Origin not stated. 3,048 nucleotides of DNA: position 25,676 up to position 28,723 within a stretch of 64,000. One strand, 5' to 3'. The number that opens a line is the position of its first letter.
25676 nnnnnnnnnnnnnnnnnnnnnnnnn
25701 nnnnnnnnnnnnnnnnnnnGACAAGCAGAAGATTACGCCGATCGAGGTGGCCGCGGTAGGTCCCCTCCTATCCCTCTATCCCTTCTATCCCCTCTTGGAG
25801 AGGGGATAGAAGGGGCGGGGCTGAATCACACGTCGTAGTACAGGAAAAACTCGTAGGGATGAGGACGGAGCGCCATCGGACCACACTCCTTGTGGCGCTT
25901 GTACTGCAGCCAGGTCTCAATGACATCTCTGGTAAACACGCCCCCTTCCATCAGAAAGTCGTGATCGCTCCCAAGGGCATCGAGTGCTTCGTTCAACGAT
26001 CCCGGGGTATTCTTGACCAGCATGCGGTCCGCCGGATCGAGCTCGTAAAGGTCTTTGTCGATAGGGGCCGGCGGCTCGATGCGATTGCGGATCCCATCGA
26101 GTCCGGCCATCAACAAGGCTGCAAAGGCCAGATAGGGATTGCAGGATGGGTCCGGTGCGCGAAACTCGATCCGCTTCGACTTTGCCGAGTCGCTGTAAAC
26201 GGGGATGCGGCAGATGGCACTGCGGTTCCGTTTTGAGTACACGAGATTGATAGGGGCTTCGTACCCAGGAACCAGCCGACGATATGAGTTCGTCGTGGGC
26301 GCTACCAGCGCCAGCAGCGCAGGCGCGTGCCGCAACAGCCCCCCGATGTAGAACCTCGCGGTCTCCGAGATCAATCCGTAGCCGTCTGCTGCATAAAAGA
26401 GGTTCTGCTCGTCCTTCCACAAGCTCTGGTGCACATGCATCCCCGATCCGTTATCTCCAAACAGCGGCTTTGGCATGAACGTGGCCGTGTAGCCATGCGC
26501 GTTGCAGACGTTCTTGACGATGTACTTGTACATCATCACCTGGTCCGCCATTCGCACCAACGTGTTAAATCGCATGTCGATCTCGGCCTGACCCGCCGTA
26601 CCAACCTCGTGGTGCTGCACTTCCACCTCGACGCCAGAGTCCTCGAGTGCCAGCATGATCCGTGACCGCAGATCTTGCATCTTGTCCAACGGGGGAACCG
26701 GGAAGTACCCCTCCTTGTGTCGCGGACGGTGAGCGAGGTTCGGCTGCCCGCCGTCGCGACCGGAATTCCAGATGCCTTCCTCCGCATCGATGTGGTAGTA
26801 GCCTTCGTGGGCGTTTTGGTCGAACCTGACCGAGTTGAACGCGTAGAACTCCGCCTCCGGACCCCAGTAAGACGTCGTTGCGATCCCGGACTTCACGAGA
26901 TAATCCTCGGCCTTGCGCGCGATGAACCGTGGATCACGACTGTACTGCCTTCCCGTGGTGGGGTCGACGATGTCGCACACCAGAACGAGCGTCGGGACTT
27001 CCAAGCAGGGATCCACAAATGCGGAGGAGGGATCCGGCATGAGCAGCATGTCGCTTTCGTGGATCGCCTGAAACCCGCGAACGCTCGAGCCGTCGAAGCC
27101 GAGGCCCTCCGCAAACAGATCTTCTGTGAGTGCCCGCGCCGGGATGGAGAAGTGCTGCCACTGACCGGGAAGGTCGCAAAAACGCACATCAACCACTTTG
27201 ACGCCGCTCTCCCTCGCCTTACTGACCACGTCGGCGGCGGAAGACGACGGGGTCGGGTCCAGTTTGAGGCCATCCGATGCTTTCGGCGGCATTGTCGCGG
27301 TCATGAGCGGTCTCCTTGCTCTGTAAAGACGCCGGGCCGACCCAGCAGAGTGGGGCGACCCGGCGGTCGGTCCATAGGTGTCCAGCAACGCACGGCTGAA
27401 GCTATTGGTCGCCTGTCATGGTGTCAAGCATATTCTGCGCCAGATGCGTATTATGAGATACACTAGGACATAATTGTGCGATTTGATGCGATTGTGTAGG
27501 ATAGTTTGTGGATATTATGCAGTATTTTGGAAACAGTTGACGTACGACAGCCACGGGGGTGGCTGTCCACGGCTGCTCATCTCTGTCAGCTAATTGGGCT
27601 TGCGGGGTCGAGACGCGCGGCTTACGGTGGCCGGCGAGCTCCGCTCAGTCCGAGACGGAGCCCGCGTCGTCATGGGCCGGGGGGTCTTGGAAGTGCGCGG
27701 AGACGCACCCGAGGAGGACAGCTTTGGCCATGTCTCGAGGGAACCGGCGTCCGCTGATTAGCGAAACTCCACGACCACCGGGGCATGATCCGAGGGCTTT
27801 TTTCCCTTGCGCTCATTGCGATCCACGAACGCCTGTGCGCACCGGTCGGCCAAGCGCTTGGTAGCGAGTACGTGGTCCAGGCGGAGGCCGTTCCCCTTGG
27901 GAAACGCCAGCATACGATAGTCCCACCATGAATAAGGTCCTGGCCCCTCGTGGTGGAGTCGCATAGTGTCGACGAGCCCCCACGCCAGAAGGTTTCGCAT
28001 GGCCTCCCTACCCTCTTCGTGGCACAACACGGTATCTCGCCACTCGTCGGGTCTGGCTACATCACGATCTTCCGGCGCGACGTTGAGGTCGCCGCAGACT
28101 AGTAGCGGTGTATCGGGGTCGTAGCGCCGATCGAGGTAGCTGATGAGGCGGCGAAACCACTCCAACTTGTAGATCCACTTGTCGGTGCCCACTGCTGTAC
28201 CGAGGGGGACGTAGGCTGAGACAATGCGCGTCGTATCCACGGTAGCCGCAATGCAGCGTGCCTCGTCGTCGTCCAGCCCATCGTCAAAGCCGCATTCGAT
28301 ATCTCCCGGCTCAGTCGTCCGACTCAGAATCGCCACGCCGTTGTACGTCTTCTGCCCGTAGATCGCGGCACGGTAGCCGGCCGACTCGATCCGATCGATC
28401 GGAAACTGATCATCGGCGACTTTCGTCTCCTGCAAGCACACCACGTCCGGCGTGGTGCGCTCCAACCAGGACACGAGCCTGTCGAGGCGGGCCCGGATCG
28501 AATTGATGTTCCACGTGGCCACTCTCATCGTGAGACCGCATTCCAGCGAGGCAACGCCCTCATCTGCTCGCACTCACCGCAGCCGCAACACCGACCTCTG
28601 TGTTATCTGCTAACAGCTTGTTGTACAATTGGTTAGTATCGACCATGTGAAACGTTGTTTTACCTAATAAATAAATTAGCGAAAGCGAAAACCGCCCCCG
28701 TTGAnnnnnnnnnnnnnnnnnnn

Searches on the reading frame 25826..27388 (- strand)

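Call 5: search_protein_families(library=pfam, proteins=[window:25826-27388:-], max_evalue=0.01)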
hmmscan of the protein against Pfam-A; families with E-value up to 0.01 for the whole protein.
window:25826-27388:- (520 aa): 2 families
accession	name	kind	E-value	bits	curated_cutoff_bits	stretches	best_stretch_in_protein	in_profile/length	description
PF00120.29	Gln-synt_C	-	1.3e-131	439.2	24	1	151-516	2-343/344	Glutamine synthetase, catalytic domain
PF03951.24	Gln-synt_N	-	4.6e-31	106.7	33.4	1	63-143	2-82/82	Glutamine synthetase, beta-Grasp domain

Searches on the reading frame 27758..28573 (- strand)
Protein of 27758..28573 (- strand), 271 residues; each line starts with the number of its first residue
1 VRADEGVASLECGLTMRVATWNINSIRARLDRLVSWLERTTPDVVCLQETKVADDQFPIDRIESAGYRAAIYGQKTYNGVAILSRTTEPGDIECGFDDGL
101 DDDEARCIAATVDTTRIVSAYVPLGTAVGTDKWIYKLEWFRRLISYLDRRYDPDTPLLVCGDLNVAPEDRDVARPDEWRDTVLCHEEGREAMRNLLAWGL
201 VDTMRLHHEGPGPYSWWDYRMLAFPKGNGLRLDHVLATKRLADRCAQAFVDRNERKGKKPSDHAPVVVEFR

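Call 5: search_protein_families(library=pfam, proteins=[window:27758-28573:-], max_evalue=0.01)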
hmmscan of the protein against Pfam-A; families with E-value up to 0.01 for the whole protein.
window:27758-28573:- (271 aa): 1 family
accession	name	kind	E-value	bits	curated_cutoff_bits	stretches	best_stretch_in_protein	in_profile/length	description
PF03372.29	Exo_endo_phos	-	3e-32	112.5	24.5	1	19-263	1-225/225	Endonuclease/Exonuclease/phosphatase family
